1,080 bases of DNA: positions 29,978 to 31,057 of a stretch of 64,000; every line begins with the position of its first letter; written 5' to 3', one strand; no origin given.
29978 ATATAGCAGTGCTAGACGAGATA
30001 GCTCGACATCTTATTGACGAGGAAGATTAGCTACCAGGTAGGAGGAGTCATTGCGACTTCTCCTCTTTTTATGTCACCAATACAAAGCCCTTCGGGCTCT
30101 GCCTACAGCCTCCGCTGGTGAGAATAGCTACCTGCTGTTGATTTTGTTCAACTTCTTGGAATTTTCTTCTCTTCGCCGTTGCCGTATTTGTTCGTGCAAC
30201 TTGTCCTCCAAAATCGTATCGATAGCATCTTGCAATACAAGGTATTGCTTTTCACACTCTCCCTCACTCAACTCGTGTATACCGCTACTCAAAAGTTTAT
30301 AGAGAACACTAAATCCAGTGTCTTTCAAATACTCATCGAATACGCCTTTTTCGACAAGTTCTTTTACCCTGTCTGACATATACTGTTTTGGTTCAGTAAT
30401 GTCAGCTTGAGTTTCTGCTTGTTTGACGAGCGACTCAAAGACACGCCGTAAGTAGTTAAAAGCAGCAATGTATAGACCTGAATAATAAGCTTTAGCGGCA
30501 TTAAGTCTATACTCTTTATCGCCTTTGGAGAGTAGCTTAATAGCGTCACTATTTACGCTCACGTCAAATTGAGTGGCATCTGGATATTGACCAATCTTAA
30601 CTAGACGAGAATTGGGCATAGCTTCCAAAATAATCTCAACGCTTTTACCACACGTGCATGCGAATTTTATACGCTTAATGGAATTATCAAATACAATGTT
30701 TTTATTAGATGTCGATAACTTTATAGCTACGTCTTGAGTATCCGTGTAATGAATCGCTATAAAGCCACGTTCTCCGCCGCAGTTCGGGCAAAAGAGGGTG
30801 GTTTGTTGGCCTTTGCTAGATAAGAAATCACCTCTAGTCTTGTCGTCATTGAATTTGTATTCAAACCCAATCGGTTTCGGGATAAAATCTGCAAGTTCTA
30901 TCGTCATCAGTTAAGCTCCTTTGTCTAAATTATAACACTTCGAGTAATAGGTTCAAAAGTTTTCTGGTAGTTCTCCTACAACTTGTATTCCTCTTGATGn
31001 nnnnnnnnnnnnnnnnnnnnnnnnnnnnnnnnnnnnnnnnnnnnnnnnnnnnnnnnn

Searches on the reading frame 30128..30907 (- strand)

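Call 62: search_protein_families(library=pfam, max_evalue=1, proteins=[window:30128-30907:-])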
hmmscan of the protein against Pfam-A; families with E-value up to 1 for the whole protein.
window:30128-30907:- (259 aa): 2 families
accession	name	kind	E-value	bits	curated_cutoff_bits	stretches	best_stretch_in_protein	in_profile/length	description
PF13643.11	DUF4145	-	0.057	13.9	23.1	1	141-197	7-57/88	Domain of unknown function (DUF4145)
PF10825.13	DUF2752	-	0.2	12.2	27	1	36-52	7-23/49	Protein of unknown function (DUF2752)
